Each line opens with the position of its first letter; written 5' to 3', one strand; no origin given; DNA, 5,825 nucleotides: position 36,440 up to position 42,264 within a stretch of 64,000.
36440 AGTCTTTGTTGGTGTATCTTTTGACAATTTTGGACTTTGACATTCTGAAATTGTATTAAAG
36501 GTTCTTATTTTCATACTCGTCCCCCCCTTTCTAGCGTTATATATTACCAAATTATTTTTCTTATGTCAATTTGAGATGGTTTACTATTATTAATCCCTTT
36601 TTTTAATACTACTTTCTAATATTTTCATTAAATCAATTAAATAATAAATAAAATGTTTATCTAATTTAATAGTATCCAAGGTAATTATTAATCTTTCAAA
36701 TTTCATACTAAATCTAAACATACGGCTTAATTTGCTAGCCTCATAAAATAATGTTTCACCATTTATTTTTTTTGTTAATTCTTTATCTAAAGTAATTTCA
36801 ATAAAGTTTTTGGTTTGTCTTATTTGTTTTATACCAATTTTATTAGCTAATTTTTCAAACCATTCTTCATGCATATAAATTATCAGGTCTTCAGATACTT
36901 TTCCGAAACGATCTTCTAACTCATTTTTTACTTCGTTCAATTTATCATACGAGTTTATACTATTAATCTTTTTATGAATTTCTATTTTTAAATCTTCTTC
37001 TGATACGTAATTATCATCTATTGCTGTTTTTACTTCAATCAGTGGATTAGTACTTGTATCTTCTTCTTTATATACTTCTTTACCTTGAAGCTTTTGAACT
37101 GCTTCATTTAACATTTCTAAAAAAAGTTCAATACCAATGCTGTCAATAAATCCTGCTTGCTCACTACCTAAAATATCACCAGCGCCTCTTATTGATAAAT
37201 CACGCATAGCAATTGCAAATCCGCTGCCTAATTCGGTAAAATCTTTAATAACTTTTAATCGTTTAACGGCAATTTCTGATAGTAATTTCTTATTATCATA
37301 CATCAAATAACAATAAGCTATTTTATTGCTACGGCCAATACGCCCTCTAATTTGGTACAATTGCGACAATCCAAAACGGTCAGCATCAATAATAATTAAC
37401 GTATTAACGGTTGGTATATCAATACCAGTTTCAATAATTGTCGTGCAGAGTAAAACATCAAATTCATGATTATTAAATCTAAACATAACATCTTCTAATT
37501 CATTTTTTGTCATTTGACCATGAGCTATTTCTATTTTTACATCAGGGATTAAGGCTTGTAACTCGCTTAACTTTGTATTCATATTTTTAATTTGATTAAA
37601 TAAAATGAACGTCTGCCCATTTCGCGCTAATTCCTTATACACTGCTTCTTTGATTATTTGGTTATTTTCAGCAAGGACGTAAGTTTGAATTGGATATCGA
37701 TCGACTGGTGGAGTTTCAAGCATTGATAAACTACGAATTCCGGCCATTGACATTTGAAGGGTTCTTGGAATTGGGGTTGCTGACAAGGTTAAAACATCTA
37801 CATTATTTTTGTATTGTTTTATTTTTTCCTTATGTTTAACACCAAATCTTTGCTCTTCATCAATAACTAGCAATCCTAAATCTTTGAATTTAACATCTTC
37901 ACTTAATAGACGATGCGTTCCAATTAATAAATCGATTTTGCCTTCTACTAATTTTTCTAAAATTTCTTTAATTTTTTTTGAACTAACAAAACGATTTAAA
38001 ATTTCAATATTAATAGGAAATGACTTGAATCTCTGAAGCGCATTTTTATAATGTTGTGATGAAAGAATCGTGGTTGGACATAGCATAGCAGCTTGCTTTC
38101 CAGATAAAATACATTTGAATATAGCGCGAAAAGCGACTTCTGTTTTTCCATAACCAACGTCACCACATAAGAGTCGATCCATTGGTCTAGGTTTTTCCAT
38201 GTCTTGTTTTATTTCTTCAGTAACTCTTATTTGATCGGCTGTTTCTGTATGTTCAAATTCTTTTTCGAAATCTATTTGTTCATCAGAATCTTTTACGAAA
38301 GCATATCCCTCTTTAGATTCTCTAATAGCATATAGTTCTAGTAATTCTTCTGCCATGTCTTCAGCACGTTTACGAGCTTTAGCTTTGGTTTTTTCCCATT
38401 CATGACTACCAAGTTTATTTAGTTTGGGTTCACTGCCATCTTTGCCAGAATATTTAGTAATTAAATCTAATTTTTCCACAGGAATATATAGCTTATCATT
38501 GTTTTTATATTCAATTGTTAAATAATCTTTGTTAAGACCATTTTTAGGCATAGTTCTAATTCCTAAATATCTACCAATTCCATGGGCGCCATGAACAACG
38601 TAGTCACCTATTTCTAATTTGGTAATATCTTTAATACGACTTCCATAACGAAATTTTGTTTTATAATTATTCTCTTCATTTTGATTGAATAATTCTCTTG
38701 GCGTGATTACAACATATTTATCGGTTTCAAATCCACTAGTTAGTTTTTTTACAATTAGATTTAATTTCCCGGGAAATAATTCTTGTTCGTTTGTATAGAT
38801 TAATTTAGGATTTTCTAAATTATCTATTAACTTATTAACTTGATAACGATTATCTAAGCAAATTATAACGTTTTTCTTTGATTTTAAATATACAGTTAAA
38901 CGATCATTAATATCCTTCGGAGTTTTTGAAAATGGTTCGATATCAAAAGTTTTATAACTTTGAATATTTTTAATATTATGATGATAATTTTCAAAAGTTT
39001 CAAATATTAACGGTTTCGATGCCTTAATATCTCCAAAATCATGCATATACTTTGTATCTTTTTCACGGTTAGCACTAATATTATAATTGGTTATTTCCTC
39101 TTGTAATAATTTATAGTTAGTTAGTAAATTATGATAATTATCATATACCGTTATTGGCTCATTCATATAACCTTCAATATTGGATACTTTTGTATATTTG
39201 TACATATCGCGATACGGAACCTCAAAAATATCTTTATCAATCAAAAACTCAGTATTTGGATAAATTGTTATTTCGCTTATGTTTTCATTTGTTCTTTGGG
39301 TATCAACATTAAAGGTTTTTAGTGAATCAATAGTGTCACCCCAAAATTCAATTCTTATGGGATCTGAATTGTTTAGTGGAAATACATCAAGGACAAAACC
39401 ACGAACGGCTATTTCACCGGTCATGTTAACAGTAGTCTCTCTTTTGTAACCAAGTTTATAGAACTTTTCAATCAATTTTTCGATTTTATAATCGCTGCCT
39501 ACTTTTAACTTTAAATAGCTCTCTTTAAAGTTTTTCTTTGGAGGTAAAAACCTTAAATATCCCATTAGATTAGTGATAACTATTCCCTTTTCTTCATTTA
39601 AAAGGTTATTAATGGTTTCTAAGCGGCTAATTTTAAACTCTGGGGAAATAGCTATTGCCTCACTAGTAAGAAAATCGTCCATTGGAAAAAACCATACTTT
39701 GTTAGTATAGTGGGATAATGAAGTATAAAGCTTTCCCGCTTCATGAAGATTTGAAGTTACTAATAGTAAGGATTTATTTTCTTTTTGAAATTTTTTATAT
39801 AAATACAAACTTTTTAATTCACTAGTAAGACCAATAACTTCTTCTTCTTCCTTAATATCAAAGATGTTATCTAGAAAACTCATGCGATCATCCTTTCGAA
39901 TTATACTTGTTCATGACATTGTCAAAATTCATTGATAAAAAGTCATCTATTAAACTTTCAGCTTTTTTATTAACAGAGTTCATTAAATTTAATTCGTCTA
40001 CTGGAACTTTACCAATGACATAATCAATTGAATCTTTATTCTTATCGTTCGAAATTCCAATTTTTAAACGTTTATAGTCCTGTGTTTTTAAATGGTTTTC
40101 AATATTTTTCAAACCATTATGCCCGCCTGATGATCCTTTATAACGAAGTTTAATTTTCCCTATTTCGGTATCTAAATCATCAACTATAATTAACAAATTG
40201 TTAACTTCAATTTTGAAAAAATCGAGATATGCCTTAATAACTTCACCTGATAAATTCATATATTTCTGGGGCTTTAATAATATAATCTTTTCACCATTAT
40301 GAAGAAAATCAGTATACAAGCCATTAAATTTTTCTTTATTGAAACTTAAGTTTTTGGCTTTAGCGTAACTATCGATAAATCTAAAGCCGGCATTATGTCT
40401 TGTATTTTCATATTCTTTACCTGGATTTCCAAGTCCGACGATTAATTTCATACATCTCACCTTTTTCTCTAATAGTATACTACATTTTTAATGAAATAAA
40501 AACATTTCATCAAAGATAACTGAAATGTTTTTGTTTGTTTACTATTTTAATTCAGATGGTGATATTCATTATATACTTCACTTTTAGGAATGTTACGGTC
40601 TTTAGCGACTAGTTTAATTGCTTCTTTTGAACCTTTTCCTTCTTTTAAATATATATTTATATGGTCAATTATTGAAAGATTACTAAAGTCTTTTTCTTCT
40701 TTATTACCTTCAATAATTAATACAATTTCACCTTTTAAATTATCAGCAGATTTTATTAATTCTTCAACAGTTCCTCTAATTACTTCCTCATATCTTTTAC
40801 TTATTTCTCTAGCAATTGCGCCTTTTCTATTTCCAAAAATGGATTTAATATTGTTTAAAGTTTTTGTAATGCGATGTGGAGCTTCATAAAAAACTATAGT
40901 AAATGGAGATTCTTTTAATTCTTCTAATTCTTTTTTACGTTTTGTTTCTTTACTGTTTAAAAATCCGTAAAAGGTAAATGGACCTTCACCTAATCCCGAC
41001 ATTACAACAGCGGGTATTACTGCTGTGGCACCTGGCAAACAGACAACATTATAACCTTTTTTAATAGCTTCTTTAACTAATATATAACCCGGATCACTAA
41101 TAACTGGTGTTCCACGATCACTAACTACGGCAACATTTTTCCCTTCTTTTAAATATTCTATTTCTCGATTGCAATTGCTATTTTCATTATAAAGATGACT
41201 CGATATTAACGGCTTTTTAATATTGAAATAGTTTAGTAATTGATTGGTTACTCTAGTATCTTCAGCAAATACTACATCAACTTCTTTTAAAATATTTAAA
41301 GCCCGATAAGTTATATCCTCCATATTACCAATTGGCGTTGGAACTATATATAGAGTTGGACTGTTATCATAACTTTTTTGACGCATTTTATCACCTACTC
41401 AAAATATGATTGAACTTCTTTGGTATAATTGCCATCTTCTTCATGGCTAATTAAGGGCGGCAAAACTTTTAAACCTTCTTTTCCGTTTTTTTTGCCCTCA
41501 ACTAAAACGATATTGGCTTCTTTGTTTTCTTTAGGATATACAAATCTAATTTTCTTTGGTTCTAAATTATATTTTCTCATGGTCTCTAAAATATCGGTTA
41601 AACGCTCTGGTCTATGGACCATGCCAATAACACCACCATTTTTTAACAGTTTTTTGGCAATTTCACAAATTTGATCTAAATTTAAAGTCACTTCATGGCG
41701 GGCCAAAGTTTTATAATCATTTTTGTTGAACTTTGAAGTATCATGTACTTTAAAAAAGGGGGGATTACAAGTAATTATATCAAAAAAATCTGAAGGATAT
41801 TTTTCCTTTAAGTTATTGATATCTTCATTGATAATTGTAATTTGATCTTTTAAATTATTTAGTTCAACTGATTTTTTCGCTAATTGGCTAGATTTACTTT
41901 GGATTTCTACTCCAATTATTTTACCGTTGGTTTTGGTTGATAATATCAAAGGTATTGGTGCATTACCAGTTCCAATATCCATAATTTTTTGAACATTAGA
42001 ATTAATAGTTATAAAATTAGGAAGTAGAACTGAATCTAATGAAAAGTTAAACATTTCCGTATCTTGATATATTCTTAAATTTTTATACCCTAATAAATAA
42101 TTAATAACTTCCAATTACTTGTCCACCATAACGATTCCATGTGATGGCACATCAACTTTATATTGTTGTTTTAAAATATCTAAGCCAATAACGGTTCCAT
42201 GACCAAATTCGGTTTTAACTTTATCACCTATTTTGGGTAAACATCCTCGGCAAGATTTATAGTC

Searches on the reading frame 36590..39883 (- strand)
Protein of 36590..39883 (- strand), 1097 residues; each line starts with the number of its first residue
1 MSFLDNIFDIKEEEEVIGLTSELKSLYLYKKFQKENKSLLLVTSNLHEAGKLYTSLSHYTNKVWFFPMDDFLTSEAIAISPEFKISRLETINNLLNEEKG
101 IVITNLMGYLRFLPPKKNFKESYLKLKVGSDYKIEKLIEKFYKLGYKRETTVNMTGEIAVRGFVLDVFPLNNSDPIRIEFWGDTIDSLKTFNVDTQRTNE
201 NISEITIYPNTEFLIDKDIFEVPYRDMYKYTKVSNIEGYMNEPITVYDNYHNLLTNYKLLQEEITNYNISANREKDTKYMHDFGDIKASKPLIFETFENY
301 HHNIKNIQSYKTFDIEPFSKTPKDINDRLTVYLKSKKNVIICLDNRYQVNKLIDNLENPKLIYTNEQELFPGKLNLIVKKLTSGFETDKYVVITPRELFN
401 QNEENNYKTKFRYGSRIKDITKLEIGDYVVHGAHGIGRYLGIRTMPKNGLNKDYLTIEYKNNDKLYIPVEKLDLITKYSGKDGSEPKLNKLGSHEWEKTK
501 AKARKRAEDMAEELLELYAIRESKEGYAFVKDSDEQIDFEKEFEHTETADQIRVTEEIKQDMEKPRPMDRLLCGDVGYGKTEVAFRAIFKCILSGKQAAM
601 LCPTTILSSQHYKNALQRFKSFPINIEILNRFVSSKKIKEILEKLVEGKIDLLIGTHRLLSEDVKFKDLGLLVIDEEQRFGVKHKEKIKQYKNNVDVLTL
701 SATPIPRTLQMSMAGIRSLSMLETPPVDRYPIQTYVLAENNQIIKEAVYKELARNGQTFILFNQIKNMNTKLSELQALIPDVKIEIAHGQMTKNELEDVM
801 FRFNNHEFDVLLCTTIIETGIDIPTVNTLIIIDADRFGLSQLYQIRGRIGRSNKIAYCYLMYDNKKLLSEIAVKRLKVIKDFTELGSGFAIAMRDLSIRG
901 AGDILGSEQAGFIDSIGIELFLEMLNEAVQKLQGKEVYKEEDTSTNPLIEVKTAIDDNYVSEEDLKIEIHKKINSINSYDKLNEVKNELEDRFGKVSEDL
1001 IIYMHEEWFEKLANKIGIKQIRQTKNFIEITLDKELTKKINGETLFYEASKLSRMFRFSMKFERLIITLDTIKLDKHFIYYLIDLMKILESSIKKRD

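Call 30: search_protein_families(library=pfam, proteins=[window:36590-39883:-])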
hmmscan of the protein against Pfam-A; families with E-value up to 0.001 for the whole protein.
window:36590-39883:- (1097 aa): 6 families
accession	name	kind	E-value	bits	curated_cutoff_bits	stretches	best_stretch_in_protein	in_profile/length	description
PF17757.6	UvrB_inter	-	2.4e-26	92.1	22.9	1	124-213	1-91/91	UvrB interaction domain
PF00271.37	Helicase_C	-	3e-24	85.8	23.5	1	746-852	8-109/110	Helicase conserved C-terminal domain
PF00270.35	DEAD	-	5e-24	85.3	26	1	551-710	4-165/167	DEAD/DEAH box helicase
PF02559.22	CarD_TRCF_RID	-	9.8e-22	77.2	23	1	423-479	1-57/57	CarD-like/TRCF RID domain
PF03461.20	TRCF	-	1.2e-14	54.9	25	1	950-1039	2-91/95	TRCF domain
PF04851.21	ResIII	-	4.7e-09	36.8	22.5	1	549-704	6-162/164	Type III restriction enzyme, res subunit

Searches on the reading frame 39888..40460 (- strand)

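Call 30: search_protein_families(library=pfam, proteins=[window:39888-40460:-])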
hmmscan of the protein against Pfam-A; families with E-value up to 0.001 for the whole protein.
window:39888-40460:- (190 aa): 1 family
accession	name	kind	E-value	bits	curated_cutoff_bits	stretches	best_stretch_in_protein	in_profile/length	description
PF01195.25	Pept_tRNA_hydro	-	1.9e-64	217.3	27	1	6-187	1-183/183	Peptidyl-tRNA hydrolase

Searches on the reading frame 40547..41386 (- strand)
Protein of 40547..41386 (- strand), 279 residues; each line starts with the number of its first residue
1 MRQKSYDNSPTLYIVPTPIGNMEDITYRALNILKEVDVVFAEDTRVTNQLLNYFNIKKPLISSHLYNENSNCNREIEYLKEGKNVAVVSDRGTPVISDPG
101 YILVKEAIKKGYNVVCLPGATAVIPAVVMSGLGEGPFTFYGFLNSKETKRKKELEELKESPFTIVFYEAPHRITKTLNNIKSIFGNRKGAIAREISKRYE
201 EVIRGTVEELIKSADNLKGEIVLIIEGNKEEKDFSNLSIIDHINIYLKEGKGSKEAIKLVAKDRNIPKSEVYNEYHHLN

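Call 30: search_protein_families(library=pfam, proteins=[window:40547-41386:-])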
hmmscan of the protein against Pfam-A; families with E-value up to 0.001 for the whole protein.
window:40547-41386:- (279 aa): 1 family
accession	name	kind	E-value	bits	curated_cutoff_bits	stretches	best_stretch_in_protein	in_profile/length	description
PF00590.25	TP_methylase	-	6.8e-33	114.8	27.8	1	11-210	1-211/212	Tetrapyrrole (Corrin/Porphyrin) Methylases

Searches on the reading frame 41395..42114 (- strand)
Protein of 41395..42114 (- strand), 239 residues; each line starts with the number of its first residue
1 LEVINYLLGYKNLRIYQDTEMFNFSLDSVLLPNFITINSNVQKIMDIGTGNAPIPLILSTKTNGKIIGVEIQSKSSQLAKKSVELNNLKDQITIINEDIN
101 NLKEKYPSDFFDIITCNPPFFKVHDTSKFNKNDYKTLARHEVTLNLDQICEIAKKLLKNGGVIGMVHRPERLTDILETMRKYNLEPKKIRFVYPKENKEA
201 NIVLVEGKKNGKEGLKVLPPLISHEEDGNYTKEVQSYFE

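Call 30: search_protein_families(library=pfam, proteins=[window:41395-42114:-])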
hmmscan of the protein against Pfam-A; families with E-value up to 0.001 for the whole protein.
window:41395-42114:- (239 aa): 12 families
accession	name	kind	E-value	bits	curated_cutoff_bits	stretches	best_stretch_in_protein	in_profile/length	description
PF13847.12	Methyltransf_31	-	6.2e-12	45.9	27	1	42-180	5-123/145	Methyltransferase domain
PF05175.20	MTS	-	1.7e-10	41.3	23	1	30-128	23-116/170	Methyltransferase small domain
PF05971.18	Methyltransf_10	-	1.8e-10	41.1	23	1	39-161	101-231/299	RNA methyltransferase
PF13649.12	Methyltransf_25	-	4.3e-07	31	27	1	44-128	1-84/97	Methyltransferase domain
PF07669.17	Eco57I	-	7.5e-07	29.8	25.3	1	66-192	3-162/171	Eco57I restriction-modification methylase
PF08241.18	Methyltransf_11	-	1.7e-06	29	21.2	1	46-135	2-85/95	Methyltransferase domain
PF02475.24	TRM5-TYW2_MTfase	-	3e-05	24.5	28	1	45-107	43-104/164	TRM5/TYW2 methyltransferase domain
PF01170.24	UPF0020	-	4.4e-05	23.7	22.3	1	62-139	75-150/197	RMKL-like, methyltransferase domain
PF12847.13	Methyltransf_18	-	0.00013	22.4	27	1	40-100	14-76/151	Methyltransferase domain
PF09445.16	Methyltransf_15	-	0.00016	21.7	22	1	63-204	22-159/165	RNA cap guanine-N2 methyltransferase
PF02384.22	N6_Mtase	-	0.00021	21.2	20.4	1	61-169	75-185/311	N-6 DNA Methylase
PF06325.19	PrmA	-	0.00048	20.2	22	1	38-117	159-233/296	Ribosomal protein L11 methyltransferase (PrmA)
